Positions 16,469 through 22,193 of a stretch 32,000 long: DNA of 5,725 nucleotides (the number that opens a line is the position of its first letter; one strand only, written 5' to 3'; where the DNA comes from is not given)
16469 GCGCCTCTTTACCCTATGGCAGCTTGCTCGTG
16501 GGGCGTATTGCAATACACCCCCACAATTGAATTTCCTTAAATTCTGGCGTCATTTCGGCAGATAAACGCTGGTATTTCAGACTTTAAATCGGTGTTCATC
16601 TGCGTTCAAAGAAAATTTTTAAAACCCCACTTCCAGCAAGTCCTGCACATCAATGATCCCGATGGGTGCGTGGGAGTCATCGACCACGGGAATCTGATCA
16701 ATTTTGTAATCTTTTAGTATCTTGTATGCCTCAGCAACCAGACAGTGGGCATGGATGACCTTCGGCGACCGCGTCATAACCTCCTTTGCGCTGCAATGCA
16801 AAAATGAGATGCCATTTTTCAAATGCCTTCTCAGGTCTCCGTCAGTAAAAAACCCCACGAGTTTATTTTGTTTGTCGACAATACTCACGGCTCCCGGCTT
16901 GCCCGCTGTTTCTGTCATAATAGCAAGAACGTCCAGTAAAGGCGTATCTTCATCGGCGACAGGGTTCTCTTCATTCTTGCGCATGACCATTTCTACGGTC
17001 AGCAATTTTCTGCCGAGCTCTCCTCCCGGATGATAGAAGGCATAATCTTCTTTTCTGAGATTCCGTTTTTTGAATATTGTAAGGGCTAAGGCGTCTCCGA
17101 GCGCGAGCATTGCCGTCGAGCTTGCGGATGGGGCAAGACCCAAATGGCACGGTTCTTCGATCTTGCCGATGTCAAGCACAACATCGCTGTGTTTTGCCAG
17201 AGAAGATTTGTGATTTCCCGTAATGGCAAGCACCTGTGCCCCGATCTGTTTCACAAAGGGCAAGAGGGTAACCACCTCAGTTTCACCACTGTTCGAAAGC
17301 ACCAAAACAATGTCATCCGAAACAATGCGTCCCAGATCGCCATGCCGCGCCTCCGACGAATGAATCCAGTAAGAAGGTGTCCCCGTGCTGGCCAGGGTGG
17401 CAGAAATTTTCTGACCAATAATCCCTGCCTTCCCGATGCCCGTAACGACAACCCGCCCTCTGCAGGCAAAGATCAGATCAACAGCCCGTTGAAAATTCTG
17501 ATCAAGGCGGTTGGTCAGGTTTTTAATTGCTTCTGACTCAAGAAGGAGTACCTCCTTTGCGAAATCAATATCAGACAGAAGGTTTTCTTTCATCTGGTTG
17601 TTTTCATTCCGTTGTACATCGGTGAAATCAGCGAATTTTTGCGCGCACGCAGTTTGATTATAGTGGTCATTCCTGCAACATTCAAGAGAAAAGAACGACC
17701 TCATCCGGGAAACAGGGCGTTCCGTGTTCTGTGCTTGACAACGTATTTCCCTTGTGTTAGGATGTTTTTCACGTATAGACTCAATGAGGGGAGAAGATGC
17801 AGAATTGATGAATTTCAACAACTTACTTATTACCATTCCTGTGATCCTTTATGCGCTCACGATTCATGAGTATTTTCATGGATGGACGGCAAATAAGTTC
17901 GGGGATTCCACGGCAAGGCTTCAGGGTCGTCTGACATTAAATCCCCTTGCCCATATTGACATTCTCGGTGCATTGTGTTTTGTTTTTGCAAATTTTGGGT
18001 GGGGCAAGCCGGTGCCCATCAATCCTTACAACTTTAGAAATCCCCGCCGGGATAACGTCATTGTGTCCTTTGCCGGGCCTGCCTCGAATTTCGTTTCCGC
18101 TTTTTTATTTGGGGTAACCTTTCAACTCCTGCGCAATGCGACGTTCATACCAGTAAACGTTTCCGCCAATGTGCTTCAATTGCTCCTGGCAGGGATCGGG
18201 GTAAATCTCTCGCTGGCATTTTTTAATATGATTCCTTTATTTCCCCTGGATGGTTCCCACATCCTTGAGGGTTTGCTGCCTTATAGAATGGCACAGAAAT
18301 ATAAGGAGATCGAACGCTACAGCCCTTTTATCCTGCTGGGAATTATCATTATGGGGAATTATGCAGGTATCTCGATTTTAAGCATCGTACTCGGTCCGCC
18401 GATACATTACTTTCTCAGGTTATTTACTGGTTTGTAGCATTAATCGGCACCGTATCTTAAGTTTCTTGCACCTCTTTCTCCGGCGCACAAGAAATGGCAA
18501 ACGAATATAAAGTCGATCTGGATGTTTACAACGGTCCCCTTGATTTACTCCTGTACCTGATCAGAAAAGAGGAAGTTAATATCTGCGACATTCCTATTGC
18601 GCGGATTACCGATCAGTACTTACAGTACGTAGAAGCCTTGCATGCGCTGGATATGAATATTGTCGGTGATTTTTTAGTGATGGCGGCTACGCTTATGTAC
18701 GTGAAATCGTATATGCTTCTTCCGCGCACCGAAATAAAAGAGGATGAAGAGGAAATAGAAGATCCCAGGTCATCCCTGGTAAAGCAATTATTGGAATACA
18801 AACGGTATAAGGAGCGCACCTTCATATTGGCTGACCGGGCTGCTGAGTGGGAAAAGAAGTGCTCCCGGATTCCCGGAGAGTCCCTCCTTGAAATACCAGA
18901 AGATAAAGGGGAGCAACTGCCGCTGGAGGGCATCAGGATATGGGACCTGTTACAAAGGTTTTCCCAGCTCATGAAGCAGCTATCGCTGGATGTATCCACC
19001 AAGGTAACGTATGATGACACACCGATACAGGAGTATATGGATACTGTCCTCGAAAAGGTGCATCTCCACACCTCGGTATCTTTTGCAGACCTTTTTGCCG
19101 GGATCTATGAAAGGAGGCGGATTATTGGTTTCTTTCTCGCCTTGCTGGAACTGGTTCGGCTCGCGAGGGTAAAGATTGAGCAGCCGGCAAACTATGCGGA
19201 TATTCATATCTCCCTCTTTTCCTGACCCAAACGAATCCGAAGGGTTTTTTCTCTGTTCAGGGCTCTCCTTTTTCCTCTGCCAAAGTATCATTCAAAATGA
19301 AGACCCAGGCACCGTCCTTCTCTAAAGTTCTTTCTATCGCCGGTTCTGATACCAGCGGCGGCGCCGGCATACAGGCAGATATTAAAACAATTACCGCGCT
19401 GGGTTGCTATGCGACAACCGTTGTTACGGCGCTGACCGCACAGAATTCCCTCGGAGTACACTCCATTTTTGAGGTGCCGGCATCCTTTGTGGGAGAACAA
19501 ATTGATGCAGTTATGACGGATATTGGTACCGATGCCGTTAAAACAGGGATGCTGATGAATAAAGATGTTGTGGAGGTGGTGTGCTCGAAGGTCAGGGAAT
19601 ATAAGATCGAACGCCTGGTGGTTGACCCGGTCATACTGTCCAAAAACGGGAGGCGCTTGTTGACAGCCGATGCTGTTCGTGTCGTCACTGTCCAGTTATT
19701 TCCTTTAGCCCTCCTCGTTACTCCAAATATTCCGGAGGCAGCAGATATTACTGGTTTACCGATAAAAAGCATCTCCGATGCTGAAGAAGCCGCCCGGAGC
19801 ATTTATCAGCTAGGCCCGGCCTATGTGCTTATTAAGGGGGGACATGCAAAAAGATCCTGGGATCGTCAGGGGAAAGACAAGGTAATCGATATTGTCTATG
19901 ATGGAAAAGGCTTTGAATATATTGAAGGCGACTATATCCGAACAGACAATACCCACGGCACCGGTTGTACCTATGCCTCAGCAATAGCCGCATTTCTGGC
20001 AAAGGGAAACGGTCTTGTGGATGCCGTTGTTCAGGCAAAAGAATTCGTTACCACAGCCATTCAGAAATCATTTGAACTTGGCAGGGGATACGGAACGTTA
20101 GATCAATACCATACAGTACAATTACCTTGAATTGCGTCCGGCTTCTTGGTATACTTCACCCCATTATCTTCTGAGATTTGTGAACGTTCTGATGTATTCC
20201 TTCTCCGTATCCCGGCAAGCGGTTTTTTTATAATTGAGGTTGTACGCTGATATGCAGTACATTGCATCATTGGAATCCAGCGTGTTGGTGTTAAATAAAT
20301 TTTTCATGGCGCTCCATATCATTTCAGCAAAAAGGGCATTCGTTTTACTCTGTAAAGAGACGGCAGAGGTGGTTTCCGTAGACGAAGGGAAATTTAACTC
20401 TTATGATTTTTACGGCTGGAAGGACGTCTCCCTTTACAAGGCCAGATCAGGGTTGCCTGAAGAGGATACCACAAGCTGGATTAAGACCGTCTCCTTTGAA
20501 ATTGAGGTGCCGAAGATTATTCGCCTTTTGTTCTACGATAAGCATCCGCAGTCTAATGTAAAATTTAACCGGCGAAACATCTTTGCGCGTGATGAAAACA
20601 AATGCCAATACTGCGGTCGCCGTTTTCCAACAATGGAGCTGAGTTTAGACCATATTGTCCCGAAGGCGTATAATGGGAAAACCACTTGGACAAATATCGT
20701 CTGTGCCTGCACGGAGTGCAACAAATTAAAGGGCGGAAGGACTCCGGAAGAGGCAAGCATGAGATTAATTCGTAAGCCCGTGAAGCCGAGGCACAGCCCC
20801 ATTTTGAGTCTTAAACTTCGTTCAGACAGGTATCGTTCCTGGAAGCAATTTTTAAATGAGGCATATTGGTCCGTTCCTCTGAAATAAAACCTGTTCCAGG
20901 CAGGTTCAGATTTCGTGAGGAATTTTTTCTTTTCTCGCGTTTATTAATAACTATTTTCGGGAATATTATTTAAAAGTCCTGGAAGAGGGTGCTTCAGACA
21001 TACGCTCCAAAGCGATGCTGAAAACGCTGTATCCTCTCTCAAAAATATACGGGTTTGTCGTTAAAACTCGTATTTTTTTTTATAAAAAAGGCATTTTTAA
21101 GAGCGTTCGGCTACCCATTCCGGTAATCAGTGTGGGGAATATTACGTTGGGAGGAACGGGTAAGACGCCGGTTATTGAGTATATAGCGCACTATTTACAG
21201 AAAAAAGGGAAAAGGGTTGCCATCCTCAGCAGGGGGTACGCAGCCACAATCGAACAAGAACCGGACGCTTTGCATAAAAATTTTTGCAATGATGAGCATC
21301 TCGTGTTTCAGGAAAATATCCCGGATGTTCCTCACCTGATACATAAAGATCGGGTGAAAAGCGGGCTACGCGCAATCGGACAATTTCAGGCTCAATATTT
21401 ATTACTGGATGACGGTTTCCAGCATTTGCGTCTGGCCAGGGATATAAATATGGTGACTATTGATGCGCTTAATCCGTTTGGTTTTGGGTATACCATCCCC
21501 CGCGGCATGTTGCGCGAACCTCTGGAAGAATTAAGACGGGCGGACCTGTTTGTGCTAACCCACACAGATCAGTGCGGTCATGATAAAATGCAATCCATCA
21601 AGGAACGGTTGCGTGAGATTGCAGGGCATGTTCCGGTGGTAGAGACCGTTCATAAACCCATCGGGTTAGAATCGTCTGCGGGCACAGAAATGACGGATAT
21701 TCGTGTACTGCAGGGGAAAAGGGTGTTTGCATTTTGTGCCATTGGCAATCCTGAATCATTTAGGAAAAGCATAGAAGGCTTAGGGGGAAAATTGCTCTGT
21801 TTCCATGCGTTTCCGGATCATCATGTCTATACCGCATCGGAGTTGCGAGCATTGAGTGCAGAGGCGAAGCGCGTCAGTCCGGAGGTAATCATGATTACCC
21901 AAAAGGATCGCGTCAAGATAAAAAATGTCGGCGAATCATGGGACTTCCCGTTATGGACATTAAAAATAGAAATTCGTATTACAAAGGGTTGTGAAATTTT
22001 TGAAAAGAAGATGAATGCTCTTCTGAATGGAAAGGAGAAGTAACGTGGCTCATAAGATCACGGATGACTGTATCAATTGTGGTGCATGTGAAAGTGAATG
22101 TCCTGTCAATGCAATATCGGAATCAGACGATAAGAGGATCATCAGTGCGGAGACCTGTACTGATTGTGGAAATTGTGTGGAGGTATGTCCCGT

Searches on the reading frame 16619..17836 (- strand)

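Call 54: search_protein_families(library=pfam, proteins=[window:16619-17836:-], max_evalue=0.0001)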
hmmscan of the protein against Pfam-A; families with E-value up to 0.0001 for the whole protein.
window:16619-17836:- (405 aa): 2 families
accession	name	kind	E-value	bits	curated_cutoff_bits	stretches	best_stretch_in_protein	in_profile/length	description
PF01380.27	SIS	-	1.8e-22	80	25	1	123-252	2-130/131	SIS domain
PF00571.33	CBS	-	7.4e-21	74.7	24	2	350-402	1-53/57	CBS domain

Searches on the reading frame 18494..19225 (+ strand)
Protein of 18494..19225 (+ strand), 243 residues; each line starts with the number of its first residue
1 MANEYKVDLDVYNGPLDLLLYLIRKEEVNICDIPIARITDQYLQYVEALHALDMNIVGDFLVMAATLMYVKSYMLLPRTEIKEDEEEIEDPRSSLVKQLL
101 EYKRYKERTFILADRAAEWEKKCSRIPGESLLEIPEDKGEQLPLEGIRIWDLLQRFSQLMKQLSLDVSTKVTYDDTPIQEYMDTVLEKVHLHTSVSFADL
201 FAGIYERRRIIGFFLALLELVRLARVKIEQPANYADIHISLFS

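Call 54: search_protein_families(library=pfam, proteins=[window:18494-19225:+], max_evalue=0.0001)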
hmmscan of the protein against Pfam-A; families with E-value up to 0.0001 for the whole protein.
window:18494-19225:+ (243 aa): 1 family
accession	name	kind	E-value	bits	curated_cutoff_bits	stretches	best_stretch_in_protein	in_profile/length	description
PF02616.19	SMC_ScpA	-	3.9e-39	135.4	24.6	1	22-241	1-231/232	Segregation and condensation protein ScpA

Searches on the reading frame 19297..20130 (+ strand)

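Call 54: search_protein_families(library=pfam, proteins=[window:19297-20130:+], max_evalue=0.0001)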
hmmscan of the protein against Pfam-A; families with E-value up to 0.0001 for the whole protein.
window:19297-20130:+ (277 aa): 2 families
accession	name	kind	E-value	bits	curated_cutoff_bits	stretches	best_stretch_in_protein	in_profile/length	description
PF08543.17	Phos_pyr_kin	-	6.4e-93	311.1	27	1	18-268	1-245/246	Phosphomethylpyrimidine kinase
PF00294.29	PfkB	-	2.4e-07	30.8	25.8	1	86-257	138-292/302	pfkB family carbohydrate kinase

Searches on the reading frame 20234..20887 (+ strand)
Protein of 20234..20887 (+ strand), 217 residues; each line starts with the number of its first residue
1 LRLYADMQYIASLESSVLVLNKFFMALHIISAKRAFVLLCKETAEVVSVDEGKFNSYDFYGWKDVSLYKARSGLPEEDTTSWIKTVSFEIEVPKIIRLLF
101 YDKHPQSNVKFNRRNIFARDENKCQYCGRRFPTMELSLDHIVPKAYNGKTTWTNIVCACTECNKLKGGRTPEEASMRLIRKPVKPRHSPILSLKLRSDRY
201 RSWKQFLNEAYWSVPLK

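Call 35: search_protein_families(library=pfam, proteins=[window:20234-20887:+], max_evalue=0.001)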
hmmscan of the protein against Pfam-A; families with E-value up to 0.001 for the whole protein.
window:20234-20887:+ (217 aa): 3 families
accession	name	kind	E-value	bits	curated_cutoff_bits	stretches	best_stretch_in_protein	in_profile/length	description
PF14279.12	HNH_5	-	4.7e-16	58.9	27.5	1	124-178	1-55/56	HNH endonuclease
PF01844.29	HNH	-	2e-13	50.7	21.4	1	124-167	1-45/47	HNH endonuclease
PF13395.12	HNH_4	-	6.1e-05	23.3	22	1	124-171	1-53/54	HNH endonuclease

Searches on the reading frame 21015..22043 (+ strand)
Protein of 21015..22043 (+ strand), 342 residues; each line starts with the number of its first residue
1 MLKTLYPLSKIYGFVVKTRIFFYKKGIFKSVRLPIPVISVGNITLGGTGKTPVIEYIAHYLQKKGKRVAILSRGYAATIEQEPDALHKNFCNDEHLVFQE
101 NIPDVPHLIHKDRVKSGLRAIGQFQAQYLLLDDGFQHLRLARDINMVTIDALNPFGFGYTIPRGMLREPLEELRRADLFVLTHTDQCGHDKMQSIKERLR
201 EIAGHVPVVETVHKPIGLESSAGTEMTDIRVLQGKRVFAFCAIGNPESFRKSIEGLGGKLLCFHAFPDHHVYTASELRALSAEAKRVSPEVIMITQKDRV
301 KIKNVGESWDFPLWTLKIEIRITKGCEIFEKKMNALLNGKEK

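Call 35: search_protein_families(library=pfam, proteins=[window:21015-22043:+], max_evalue=0.001)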
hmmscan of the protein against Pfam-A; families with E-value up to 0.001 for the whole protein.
window:21015-22043:+ (342 aa): 2 families
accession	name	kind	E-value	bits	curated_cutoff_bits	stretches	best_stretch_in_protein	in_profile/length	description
PF02606.20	LpxK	-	6.7e-85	285.5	27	1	4-326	4-319/328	Tetraacyldisaccharide-1-P 4'-kinase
PF02492.25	cobW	-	0.00028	21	20.7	0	168-209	137-179/180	CobW/HypB/UreG, nucleotide-binding domain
